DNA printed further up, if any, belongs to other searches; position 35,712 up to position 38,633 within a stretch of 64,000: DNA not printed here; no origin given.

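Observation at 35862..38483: Natural fusion of a class-III aminotransferase to an acyl-ACP-reductase-like thioester reductase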

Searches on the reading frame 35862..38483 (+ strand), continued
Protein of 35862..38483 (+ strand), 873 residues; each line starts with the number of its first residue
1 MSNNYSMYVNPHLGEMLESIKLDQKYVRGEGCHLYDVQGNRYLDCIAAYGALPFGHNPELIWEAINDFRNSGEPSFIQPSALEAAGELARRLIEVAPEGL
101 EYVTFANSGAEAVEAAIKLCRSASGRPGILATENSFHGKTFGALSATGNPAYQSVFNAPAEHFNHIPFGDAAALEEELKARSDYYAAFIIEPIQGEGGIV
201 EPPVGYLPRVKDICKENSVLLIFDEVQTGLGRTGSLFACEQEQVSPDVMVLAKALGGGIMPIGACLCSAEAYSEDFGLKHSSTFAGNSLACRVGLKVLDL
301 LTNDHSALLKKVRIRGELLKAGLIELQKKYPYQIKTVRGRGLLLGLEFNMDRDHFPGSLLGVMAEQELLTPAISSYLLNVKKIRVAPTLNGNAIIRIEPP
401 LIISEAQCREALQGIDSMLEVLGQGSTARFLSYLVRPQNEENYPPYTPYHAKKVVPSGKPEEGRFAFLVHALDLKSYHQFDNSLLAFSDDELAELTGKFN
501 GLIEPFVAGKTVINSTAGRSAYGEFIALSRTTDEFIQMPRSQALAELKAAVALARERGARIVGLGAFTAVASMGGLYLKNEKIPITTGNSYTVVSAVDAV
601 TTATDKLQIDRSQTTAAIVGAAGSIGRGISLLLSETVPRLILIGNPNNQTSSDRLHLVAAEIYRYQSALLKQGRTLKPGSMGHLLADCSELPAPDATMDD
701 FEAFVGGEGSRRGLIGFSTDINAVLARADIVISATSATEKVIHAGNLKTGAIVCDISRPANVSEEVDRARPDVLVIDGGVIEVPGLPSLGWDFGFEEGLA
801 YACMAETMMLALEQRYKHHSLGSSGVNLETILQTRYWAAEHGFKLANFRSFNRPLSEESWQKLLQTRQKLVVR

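Call 19: find_homologous_proteins(query=window:35862-38483:+, max_evalue=1e-20)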
Query window:35862-38483:+ (873 aa): 3636 proteins with E <= 1e-20 among 8000 candidates; the best 120 are listed.
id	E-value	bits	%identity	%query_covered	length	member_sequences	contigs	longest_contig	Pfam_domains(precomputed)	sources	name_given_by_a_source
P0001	0.0e+0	1963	100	100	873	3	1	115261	PF00202.28,PF01488.27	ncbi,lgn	-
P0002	0.0e+0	1744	88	100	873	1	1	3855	PF00202.28,PF01488.27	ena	-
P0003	0.0e+0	1744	88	100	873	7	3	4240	PF00202.28,PF01488.27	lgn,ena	-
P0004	0.0e+0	1742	88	100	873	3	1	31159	PF00202.28,PF01488.27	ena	-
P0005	0.0e+0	1732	87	100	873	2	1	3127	PF00202.28,PF01488.27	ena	-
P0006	0.0e+0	1730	87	100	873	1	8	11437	PF00202.28,PF01488.27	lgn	-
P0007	0.0e+0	1724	86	100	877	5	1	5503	PF00202.28,PF01488.27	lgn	-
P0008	0.0e+0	1719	86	100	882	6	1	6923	PF00202.28,PF01488.27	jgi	jgi:acetylornithine/succinyldiaminopimelate/putrescine aminotransferase/predicted amino acid dehydro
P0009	0.0e+0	1679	84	100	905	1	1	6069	PF00202.28,PF01488.27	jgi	-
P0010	0.0e+0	1673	84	100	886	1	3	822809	PF00202.28,PF01488.27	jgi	jgi:acetylornithine/succinyldiaminopimelate/putrescine aminotransferase/predicted amino acid dehydro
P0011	0.0e+0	1648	83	100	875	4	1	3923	PF00202.28,PF01488.27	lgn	-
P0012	0.0e+0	1637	82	99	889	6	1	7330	PF00202.28,PF01488.27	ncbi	-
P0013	0.0e+0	1627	81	100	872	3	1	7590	PF00202.28,PF01488.27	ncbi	-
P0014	0.0e+0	1625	81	100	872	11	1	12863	PF00202.28,PF01488.27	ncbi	-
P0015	0.0e+0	1621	82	100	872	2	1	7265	PF00202.28,PF01488.27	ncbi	-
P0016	0.0e+0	1617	80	100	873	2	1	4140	PF00202.28,PF01488.27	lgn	-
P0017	0.0e+0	1617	82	100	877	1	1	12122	PF00202.28,PF01488.27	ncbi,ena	-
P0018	0.0e+0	1613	82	100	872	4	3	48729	PF00202.28,PF01488.27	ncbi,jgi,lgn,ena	-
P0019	0.0e+0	1608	82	100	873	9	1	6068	PF00202.28,PF01488.27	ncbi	-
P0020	0.0e+0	1607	80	100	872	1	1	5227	PF00202.28,PF01488.27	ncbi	-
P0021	0.0e+0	1606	81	99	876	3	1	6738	PF00202.28,PF01488.27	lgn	-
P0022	0.0e+0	1606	80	100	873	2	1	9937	PF00202.28,PF01488.27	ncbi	-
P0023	0.0e+0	1606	81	100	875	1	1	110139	PF00202.28,PF01488.27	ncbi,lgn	-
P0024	0.0e+0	1603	81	100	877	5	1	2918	PF00202.28,PF01488.27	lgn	-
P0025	0.0e+0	1601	80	100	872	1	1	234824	PF00202.28,PF01488.27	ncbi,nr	ncbi:MAG: aminotransferase class III-fold pyridoxal phosphate-dependent enzyme [Bacillota bacterium]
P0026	0.0e+0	1598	80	100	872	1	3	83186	PF00202.28,PF01488.27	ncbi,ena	-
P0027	0.0e+0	1596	80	100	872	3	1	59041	PF00202.28,PF01488.27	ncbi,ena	-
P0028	0.0e+0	1594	80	100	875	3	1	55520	PF00202.28,PF01488.27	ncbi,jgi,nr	ncbi:MAG: aminotransferase class III-fold pyridoxal phosphate-dependent enzyme [Firmicutes bacterium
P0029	0.0e+0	1593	80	100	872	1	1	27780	PF00202.28,PF01488.27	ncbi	-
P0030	0.0e+0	1591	81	100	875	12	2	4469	PF00202.28,PF01488.27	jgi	jgi:acetylornithine/succinyldiaminopimelate/putrescine aminotransferase/predicted amino acid dehydro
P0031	0.0e+0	1588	80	100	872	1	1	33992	PF00202.28,PF01488.27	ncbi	-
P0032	0.0e+0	1588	80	99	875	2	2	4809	PF00202.28,PF01488.27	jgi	jgi:acetylornithine/succinyldiaminopimelate/putrescine aminotransferase/predicted amino acid dehydro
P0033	0.0e+0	1588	80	100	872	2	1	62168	PF00202.28,PF01488.27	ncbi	-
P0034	0.0e+0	1579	79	100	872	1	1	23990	PF00202.28,PF01488.27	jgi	-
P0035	0.0e+0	1577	78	100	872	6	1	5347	PF00202.28,PF01488.27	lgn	-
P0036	0.0e+0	1577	79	100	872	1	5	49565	PF00202.28,PF01488.27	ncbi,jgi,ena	-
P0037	0.0e+0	1576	79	100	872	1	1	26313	PF00202.28,PF01488.27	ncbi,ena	-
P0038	0.0e+0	1569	80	100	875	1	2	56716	PF00202.28,PF01488.27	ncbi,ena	-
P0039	0.0e+0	1566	80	100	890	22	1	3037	PF00202.28,PF01488.27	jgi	jgi:acetylornithine/succinyldiaminopimelate/putrescine aminotransferase/predicted amino acid dehydro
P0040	0.0e+0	1562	79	100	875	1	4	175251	PF00202.28,PF01488.27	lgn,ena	-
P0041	0.0e+0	1560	79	99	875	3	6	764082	PF00202.28,PF01488.27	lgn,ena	-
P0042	0.0e+0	1551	79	100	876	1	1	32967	PF00202.28,PF01488.27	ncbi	-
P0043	0.0e+0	1547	77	100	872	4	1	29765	PF00202.28,PF01488.27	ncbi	-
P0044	0.0e+0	1546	78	100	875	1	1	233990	PF00202.28,PF01488.27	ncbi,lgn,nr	ncbi:MAG: aminotransferase class III-fold pyridoxal phosphate-dependent enzyme [Bacillota bacterium]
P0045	0.0e+0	1543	78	100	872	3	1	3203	PF00202.28,PF01488.27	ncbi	-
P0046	0.0e+0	1542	76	99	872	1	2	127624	PF00202.28,PF01488.27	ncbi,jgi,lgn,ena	-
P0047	0.0e+0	1542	79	99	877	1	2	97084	PF00202.28,PF01488.27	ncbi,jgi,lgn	-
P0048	0.0e+0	1542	78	99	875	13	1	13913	PF00202.28,PF01488.27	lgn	-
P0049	0.0e+0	1539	78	100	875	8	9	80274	PF00202.28,PF01488.27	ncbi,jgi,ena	-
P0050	0.0e+0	1539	77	100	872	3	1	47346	PF00202.28,PF01488.27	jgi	-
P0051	0.0e+0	1538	78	100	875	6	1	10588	PF00202.28,PF01488.27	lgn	-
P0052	0.0e+0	1536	77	99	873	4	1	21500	PF00202.28,PF01488.27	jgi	-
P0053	0.0e+0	1530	77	100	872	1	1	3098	PF00202.28,PF01488.27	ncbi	-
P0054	0.0e+0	1528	77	100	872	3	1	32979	PF00202.28,PF01488.27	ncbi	-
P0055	0.0e+0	1524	76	100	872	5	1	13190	PF00202.28,PF01488.27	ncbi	-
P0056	0.0e+0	1520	76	100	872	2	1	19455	PF00202.28,PF01488.27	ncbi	-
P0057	0.0e+0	1517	76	100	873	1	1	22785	PF00202.28,PF01488.27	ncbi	-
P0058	0.0e+0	1495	76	100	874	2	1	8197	PF00202.28,PF01488.27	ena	-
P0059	0.0e+0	1493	76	100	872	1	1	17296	PF00202.28,PF01488.27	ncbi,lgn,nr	ncbi:MAG TPA: aminotransferase class III-fold pyridoxal phosphate-dependent enzyme [Candidatus Limno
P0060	0.0e+0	1493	76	100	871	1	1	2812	PF00202.28,PF01488.27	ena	-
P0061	0.0e+0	1464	74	99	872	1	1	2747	PF00202.28,PF01488.27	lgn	-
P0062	0.0e+0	1460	75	99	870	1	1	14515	PF00202.28,PF01488.27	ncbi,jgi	jgi:acetylornithine/succinyldiaminopimelate/putrescine aminotransferase/predicted amino acid dehydro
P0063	0.0e+0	1449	74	98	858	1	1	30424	PF00202.28,PF01488.27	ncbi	-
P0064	0.0e+0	1447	74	99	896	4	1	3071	PF00202.28,PF01488.27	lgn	-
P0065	0.0e+0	1445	74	99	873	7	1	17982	PF00202.28,PF01488.27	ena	-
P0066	0.0e+0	1432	73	99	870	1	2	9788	PF00202.28,PF01488.27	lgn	-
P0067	0.0e+0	1426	74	100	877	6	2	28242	PF00202.28,PF01488.27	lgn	-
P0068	0.0e+0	1423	73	99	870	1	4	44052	PF00202.28,PF01488.27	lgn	-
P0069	0.0e+0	1422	74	99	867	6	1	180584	PF00202.28,PF01488.27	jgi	jgi:acetylornithine/succinyldiaminopimelate/putrescine aminotransferase/predicted amino acid dehydro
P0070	0.0e+0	1405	71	99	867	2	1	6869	PF00202.28,PF01488.27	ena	-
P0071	0.0e+0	1400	71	99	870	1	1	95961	PF00202.28,PF01488.27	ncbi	ncbi:MAG: aminotransferase class III-fold pyridoxal phosphate-dependent enzyme [Bacillota bacterium]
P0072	0.0e+0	1382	72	99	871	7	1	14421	PF00202.28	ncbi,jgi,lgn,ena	jgi:acetylornithine/succinyldiaminopimelate/putrescine aminotransferase/predicted amino acid dehydro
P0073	0.0e+0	1316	67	99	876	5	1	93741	PF00202.28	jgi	jgi:acetylornithine/succinyldiaminopimelate/putrescine aminotransferase/predicted amino acid dehydro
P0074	0.0e+0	1304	66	99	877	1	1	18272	PF00202.28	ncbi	-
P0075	0.0e+0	1302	67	99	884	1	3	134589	PF00202.28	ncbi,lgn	-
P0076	0.0e+0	1298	65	99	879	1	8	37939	PF00202.28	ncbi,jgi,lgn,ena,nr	ncbi:MAG: aminotransferase class III-fold pyridoxal phosphate-dependent enzyme [Dethiobacter sp.]|jg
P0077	0.0e+0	1293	66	100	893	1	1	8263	PF00202.28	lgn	-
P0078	0.0e+0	1291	66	99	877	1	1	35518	PF00202.28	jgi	jgi:acetylornithine/succinyldiaminopimelate/putrescine aminotransferase/predicted amino acid dehydro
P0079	0.0e+0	1279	65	99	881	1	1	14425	PF00202.28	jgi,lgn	-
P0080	0.0e+0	1271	65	99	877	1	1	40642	PF00202.28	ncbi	-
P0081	0.0e+0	1260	67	96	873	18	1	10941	PF00202.28,PF01488.27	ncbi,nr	ncbi:MAG TPA: aminotransferase class III-fold pyridoxal phosphate-dependent enzyme [Bacillota bacter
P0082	0.0e+0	1200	61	100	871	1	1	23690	PF00202.28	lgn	-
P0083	0.0e+0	1193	60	100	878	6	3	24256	PF00202.28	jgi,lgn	-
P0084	0.0e+0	1192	60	100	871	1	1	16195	PF00202.28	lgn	-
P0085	0.0e+0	1187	61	99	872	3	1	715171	PF00202.28,PF01488.27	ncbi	-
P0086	0.0e+0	1185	60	99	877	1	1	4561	PF00202.28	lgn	-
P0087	0.0e+0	1179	60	100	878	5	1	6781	PF00202.28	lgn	-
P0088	0.0e+0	1176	62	99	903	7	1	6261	PF00202.28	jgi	-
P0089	0.0e+0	1171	60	99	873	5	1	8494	PF00202.28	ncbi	-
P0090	0.0e+0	1169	59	99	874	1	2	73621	PF00202.28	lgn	-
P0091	0.0e+0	1166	59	99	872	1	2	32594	PF00202.28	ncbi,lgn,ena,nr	ncbi:MAG: aminotransferase class III-fold pyridoxal phosphate-dependent enzyme [Halanaerobiales bact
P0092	0.0e+0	1164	61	100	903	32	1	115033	PF00202.28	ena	-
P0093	0.0e+0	1158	59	99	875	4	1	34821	PF00202.28,PF01488.27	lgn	-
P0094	0.0e+0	1158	60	99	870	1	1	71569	PF00202.28,PF01488.27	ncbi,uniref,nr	ncbi:aminotransferase class III-fold pyridoxal phosphate-dependent enzyme [Thermohalobacter berrensi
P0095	0.0e+0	1156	60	99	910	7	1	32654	PF00202.28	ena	-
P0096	0.0e+0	1155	61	99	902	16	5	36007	PF00202.28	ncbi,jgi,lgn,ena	jgi:acetylornithine/succinyldiaminopimelate/putrescine aminotransferase/predicted amino acid dehydro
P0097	0.0e+0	1155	59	99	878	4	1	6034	PF02882.26,PF00202.28,PF01488.27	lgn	-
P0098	0.0e+0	1154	58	100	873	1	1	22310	PF00202.28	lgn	-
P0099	0.0e+0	1152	58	99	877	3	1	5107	PF00202.28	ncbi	-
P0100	0.0e+0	1151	60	99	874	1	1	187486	PF00202.28,PF01488.27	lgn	-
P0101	0.0e+0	1150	60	99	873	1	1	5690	PF00202.28,PF01488.27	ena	-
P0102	0.0e+0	1149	58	100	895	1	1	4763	PF00202.28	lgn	-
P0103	0.0e+0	1147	60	100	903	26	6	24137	PF00202.28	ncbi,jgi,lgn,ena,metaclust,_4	jgi:acetylornithine/succinyldiaminopimelate/putrescine aminotransferase/predicted amino acid dehydro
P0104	0.0e+0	1147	60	99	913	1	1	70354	PF00202.28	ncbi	-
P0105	0.0e+0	1146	60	99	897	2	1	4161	PF00202.28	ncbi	-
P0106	0.0e+0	1145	60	98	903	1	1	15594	PF00202.28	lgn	-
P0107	0.0e+0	1144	59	99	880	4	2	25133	PF00202.28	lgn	-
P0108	0.0e+0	1144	59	99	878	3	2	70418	PF00202.28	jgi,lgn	-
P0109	0.0e+0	1139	61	99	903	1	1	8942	PF00202.28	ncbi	-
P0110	0.0e+0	1139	59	99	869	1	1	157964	PF00202.28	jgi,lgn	jgi:acetylornithine/succinyldiaminopimelate/putrescine aminotransferase/predicted amino acid dehydro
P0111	0.0e+0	1139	60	99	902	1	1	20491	PF00202.28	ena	-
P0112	0.0e+0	1138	59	100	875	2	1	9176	PF00202.28,PF01488.27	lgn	-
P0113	0.0e+0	1138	58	99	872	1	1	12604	PF00202.28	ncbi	-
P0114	0.0e+0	1137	59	99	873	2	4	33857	PF00202.28,PF01488.27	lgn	-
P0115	0.0e+0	1132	58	99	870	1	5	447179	PF00202.28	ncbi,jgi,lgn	-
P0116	0.0e+0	1131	58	99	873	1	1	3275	PF00202.28,PF01488.27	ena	-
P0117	0.0e+0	1129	59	99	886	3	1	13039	PF00202.28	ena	-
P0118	0.0e+0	1126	59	99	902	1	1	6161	PF00202.28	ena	-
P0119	0.0e+0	1123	58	99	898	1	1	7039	PF00202.28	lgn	-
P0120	0.0e+0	1119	60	99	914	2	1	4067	PF00202.28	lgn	-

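Call 27: search_protein_families(library=pfam, proteins=[L063:7874-12490:+, L075:7823-9871:+, L054:8325-8891:+, L077:14314-15612:+, L077:12713-14392:+, L051:13154-15494:+], max_evalue=0.001)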
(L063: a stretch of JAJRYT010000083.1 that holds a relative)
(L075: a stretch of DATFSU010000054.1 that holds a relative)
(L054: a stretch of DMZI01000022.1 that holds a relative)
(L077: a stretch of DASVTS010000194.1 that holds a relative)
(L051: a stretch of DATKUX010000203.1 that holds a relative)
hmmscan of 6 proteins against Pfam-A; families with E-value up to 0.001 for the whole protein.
L063:7874-12490:+ (1538 aa): 6 families
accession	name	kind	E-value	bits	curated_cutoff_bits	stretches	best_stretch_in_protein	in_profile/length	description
PF00202.27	Aminotran_3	-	6.4e-87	292.3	30.5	1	731-1124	13-402/403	Aminotransferase class-III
PF00501.34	AMP-binding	-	5.7e-72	243.1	29.9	1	23-424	1-384/384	AMP-binding enzyme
PF00550.31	PP-binding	-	1.3e-12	48.2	20.8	1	613-678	2-67/67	Phosphopantetheine attachment site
PF23024.1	AMP-dom_DIP2-like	-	1.8e-07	31.6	27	1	468-580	2-107/110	Disco-interacting protein 2-like, AMP domain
PF02882.25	THF_DHG_CYH_C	-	6.3e-05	22.8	27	0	1389-1427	70-107/160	Tetrahydrofolate dehydrogenase/cyclohydrolase, NAD(P)-binding domain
PF01488.26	Shikimate_DH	-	0.00014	22.4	24.3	0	1314-1439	8-123/138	Shikimate / quinate 5-dehydrogenase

L075:7823-9871:+ (682 aa): 3 families
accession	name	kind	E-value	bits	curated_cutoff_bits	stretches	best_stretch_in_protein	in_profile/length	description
PF00501.34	AMP-binding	-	1.5e-63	215.3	29.9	1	16-417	2-384/384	AMP-binding enzyme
PF23024.1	AMP-dom_DIP2-like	-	3.3e-10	40.4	27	1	461-575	2-108/110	Disco-interacting protein 2-like, AMP domain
PF00550.31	PP-binding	-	1.8e-07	31.7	20.8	1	602-665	2-64/67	Phosphopantetheine attachment site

L054:8325-8891:+ (188 aa): 3 families
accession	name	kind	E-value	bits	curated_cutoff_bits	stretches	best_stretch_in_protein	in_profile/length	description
PF01381.28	HTH_3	-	2.2e-05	24.8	23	1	38-64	4-31/55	Helix-turn-helix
PF13936.12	HTH_38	-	0.00013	22.1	27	1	34-61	12-39/44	Helix-turn-helix domain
PF13560.12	HTH_31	-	0.00033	21.3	27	1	40-64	12-36/64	Helix-turn-helix domain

L077:14314-15612:+ (432 aa): 2 families
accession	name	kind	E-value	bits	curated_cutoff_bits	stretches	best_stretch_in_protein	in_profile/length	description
PF02770.24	Acyl-CoA_dh_M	-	1.7e-06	28.6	33.3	1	177-272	3-97/97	Acyl-CoA dehydrogenase, middle domain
PF02771.21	Acyl-CoA_dh_N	-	0.00061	20.6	22.9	0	96-150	38-93/113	Acyl-CoA dehydrogenase, N-terminal domain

L077:12713-14392:+ (559 aa): 2 families
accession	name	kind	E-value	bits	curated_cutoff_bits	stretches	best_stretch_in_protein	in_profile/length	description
PF03972.19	MmgE_PrpD_N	-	9.4e-28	97.5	32.1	1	18-247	1-234/244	MmgE/PrpD N-terminal domain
PF19305.4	MmgE_PrpD_C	-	1.2e-18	68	32.1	1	274-378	1-100/173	MmgE/PrpD C-terminal domain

L051:13154-15494:+ (780 aa): 3 families
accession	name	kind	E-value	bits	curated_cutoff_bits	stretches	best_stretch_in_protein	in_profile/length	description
PF00501.34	AMP-binding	-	2.4e-52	178.4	29.9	1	76-452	21-383/384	AMP-binding enzyme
PF00550.31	PP-binding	-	1.3e-15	57.9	20.8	1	631-693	1-63/67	Phosphopantetheine attachment site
PF00109.32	ketoacyl-synt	-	2.1e-10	41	20.8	1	728-777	3-52/252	Beta-ketoacyl synthase, N-terminal domain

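Call 30: find_encoding_contigs(protein=window:35862-38483:+, flank=10000, max_places=3)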
Protein window:35862-38483:+ (873 aa): no gene with exactly this product is on record in the collection.
